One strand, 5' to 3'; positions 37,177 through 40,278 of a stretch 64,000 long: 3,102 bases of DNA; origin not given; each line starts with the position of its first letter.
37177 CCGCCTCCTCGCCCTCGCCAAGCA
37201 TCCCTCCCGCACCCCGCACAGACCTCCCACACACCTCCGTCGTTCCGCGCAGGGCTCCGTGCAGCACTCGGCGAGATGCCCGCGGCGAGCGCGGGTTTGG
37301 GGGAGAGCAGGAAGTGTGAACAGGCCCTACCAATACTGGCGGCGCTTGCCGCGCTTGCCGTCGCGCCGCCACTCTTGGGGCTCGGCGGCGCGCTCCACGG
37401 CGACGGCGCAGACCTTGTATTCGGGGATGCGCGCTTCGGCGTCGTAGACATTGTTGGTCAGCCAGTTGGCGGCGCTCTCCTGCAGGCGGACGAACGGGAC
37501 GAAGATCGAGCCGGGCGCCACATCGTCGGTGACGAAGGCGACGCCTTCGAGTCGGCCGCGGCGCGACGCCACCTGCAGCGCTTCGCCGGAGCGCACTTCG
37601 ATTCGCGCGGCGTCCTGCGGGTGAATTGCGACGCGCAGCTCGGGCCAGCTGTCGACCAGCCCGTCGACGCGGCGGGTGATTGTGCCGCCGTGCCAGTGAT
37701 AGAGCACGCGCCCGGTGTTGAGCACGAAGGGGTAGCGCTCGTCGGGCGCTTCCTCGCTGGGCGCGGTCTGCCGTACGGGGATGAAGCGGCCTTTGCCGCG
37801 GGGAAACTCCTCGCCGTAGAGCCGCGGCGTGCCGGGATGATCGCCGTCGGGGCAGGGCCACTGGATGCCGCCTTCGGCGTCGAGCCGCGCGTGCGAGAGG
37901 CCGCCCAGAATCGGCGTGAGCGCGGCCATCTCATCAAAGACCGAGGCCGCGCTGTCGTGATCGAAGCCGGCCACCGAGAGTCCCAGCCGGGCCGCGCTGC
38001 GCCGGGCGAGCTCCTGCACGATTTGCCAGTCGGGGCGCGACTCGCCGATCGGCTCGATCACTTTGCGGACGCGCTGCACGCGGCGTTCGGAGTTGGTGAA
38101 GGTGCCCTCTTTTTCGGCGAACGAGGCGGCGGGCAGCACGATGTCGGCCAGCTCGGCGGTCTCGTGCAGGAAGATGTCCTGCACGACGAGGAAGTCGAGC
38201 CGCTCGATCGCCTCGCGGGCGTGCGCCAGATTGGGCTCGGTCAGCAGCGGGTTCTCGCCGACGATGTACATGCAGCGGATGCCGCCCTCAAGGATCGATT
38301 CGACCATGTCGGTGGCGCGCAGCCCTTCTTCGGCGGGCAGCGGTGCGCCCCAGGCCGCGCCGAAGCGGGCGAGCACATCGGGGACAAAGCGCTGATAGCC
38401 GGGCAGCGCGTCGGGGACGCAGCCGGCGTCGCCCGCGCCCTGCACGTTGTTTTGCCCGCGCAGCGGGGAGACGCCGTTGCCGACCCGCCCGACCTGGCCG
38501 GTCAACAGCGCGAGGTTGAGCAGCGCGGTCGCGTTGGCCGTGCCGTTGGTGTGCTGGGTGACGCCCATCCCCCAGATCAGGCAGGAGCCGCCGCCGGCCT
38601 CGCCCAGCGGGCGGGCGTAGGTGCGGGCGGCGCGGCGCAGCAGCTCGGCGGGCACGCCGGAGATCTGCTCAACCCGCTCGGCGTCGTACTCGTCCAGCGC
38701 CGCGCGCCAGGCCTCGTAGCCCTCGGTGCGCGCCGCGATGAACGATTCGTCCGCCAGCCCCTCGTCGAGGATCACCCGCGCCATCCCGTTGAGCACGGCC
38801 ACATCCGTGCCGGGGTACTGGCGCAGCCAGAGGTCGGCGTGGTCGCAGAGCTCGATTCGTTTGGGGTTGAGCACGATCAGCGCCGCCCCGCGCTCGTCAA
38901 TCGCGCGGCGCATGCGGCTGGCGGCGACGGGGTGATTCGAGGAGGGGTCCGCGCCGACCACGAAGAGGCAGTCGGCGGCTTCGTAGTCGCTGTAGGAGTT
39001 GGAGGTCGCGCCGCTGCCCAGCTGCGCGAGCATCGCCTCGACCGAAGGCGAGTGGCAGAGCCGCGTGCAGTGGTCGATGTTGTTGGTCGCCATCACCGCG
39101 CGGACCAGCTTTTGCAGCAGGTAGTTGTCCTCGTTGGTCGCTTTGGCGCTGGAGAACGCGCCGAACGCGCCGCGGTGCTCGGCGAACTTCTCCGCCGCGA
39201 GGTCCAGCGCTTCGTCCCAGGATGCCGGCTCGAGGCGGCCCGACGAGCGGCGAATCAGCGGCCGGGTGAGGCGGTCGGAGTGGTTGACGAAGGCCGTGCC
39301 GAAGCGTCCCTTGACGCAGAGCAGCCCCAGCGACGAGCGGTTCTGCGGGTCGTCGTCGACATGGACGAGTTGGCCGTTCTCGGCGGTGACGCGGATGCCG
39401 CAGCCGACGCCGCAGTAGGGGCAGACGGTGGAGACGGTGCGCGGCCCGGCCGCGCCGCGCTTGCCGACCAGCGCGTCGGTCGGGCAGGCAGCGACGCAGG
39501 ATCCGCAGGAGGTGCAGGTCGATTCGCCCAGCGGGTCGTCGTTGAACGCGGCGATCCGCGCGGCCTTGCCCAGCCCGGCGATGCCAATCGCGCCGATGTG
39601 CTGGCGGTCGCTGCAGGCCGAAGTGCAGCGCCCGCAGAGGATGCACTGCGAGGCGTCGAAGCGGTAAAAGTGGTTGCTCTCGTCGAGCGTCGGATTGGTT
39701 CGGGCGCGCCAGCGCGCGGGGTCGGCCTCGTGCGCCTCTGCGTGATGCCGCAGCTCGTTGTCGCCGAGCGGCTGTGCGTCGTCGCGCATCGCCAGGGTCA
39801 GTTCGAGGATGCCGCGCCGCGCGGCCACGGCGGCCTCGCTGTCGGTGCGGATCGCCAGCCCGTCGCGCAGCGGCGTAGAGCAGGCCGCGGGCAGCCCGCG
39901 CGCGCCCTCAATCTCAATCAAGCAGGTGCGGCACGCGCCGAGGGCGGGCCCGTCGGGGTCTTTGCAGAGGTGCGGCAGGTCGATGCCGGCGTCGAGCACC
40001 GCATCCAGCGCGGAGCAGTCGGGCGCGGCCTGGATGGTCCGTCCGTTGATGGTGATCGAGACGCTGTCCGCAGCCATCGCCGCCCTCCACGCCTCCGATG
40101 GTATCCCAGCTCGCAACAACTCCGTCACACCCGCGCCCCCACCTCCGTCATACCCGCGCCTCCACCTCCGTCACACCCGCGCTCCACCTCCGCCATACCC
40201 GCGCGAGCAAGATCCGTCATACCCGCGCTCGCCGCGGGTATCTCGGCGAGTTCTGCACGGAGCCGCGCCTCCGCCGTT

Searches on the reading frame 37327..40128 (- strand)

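Call 41: search_protein_families(library=pfam, proteins=[window:37327-40128:-], max_evalue=0.001)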
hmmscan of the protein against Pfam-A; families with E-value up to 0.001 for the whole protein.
window:37327-40128:- (933 aa): 14 families
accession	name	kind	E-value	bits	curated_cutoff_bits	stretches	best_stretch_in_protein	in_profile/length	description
PF00384.28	Molybdopterin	-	7.7e-75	252.6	24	1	286-709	1-352/353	Molybdopterin oxidoreductase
PF01568.27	Molydop_binding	-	1.8e-23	83.1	26.8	1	801-908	1-110/110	Molydopterin dinucleotide binding domain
PF13510.11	Fer2_4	-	4.9e-18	65.4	22.8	1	21-97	2-81/82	2Fe-2S iron-sulfur cluster binding domain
PF04879.21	Molybdop_Fe4S4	-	6.7e-17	61.6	22.7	1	230-283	2-55/55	Molybdopterin oxidoreductase Fe4S4 domain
PF13237.11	Fer4_10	-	9e-08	32.4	25.5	0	202-243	6-48/53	4Fe-4S dicluster domain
PF12838.12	Fer4_7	-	9.4e-08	32.8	27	1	161-219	1-52/52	4Fe-4S dicluster domain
PF00037.32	Fer4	-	1.5e-07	31.4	21.1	1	202-220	5-23/24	4Fe-4S binding domain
PF13187.11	Fer4_9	-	1.9e-06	28.2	27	1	161-219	1-51/52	4Fe-4S dicluster domain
PF14697.11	Fer4_21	-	4.2e-06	27.2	35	1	158-219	4-56/59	4Fe-4S dicluster domain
PF12797.12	Fer4_2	-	1.8e-05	24.8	24.5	0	156-173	4-21/22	4Fe-4S binding domain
PF13183.11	Fer4_8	-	2.3e-05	25.3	27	1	159-217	2-66/68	4Fe-4S dicluster domain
PF12837.12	Fer4_6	-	9.8e-05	22.6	25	0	156-173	3-20/24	4Fe-4S binding domain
PF17179.9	Fer4_22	-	0.00011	23.4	27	0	133-173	54-92/95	4Fe-4S dicluster domain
PF13534.11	Fer4_17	-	0.0007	20.5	22.2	0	132-173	17-57/61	4Fe-4S dicluster domain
